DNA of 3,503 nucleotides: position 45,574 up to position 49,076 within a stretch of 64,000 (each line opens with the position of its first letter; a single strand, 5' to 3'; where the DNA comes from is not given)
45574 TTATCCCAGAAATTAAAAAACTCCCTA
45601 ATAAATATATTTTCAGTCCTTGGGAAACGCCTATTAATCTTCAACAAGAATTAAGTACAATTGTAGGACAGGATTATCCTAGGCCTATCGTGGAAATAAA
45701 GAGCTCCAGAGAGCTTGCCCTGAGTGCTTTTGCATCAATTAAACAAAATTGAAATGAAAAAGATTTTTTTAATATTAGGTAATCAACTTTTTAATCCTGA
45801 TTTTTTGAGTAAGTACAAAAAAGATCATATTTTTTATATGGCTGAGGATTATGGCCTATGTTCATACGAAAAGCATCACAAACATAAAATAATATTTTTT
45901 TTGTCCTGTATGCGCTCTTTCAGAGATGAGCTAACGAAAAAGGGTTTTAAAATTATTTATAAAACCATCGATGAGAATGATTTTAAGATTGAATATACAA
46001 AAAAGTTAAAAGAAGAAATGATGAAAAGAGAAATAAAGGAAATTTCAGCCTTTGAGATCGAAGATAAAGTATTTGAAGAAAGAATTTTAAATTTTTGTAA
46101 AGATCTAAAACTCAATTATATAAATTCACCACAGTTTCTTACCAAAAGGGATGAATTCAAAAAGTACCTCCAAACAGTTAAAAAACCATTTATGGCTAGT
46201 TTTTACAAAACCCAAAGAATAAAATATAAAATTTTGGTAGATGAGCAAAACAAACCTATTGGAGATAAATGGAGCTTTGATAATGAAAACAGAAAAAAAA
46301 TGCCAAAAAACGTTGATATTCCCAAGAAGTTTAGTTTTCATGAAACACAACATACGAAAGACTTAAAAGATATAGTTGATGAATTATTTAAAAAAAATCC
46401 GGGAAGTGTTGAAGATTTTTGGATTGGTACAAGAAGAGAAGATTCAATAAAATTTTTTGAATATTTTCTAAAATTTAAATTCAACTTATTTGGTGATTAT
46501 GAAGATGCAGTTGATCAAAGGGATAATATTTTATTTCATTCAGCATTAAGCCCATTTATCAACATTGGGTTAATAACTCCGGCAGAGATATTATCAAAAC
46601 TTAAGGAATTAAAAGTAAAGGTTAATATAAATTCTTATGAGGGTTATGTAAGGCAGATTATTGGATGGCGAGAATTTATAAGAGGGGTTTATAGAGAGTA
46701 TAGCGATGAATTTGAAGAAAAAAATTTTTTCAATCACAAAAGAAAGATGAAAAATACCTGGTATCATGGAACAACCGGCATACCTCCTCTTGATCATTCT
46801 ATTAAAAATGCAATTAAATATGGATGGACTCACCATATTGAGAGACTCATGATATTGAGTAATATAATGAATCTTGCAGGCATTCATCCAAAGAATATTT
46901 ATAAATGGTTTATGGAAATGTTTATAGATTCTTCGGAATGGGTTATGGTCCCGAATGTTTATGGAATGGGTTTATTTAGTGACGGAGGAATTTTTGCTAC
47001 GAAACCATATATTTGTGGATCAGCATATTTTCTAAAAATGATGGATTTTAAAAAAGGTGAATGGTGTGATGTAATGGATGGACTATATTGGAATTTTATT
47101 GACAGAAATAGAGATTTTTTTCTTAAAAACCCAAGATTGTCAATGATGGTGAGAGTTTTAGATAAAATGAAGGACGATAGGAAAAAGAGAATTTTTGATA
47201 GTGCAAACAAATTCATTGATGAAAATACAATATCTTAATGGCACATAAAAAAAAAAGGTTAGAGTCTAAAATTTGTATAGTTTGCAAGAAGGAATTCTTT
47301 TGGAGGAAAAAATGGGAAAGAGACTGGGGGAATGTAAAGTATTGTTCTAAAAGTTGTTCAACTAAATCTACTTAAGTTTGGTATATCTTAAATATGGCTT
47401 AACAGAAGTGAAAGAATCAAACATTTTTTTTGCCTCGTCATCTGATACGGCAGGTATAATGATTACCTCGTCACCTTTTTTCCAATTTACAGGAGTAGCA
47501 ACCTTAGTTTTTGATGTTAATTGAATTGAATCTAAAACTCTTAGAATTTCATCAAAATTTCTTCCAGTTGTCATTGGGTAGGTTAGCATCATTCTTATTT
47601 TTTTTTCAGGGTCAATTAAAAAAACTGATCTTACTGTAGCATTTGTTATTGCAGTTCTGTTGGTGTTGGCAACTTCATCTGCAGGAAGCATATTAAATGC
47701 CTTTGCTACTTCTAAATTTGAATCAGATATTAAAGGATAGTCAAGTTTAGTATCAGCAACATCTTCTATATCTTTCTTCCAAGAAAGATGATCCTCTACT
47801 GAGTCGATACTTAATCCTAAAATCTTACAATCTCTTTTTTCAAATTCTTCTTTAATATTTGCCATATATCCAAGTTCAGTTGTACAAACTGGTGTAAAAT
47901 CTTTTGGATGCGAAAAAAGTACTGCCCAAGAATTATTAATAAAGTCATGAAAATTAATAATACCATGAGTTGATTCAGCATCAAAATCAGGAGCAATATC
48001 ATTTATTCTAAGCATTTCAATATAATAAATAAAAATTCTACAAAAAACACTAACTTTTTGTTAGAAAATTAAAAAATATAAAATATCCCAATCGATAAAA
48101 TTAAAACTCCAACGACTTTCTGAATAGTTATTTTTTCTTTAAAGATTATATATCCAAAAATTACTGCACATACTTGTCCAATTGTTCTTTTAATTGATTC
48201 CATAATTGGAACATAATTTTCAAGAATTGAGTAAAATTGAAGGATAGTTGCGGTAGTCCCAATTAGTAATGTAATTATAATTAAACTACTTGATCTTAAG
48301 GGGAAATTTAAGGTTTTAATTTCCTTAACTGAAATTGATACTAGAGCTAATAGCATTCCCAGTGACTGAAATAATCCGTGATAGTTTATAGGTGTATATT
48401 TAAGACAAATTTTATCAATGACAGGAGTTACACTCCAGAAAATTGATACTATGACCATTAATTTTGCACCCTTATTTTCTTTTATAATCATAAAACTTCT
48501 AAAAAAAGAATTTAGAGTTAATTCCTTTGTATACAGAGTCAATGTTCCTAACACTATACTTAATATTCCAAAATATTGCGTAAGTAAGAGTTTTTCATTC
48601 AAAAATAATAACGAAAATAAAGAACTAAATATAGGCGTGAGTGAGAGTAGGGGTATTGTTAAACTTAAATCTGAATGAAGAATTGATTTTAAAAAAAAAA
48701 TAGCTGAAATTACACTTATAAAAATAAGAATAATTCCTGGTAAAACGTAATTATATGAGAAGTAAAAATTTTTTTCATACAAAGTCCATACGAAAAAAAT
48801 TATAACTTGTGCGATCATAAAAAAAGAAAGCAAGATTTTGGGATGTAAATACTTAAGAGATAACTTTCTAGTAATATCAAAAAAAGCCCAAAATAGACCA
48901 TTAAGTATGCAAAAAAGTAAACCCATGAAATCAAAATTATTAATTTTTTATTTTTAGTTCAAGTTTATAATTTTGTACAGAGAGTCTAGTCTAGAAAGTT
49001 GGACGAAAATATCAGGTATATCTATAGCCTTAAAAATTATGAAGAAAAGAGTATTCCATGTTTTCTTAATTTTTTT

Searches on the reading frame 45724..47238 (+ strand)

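Call 4: search_protein_families(library=pfam, proteins=[window:45724-47238:+], max_evalue=0.01)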
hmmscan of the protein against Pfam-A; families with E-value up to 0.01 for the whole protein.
window:45724-47238:+ (504 aa): 2 families
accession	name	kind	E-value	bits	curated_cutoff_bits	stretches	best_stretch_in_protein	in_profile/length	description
PF04244.19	DPRP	-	5e-59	200.2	22.1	1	16-233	2-223/224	Deoxyribodipyrimidine photo-lyase-related protein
PF03441.19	FAD_binding_7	-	6.7e-09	35.9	27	1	313-404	5-105/203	FAD binding domain of DNA photolyase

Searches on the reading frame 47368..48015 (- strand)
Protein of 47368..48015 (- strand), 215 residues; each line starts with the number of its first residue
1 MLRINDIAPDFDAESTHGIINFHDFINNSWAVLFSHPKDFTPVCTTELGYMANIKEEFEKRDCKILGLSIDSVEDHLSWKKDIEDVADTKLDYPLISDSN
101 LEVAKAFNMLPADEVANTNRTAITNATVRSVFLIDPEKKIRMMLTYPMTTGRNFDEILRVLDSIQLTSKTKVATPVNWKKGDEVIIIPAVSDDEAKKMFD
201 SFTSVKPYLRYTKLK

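Call 4: search_protein_families(library=pfam, proteins=[window:47368-48015:-], max_evalue=0.01)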
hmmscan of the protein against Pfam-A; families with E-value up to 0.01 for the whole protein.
window:47368-48015:- (215 aa): 3 families
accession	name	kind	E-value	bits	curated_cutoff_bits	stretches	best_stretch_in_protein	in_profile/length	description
PF00578.27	AhpC-TSA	-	7.7e-32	110.3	26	1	4-142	1-123/124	AhpC/TSA family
PF08534.16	Redoxin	-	5.6e-13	49.3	26.6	1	8-153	6-140/148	Redoxin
PF10417.14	1-cysPrx_C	-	2.5e-12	47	21.1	1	164-200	2-39/41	C-terminal domain of 1-Cys peroxiredoxin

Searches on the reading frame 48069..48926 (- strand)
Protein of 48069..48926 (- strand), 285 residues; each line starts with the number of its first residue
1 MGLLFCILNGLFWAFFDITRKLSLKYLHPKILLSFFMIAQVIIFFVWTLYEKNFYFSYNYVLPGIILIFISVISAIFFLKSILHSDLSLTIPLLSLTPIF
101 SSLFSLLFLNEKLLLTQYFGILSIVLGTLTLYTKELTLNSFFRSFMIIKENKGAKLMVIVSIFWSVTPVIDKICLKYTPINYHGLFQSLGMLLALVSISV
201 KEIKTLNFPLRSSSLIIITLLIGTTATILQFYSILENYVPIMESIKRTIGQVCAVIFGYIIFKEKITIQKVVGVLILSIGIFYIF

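Call 4: search_protein_families(library=pfam, proteins=[window:48069-48926:-], max_evalue=0.01)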
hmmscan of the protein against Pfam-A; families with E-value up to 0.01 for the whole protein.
window:48069-48926:- (285 aa): 2 families
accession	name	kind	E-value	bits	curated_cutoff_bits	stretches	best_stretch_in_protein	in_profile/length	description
PF00892.27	EamA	-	7.8e-21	75.2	28.2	2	1-132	2-134/135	EamA-like transporter family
PF03151.22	TPT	-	1.1e-05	25.4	30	1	13-282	14-288/291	Triose-phosphate Transporter family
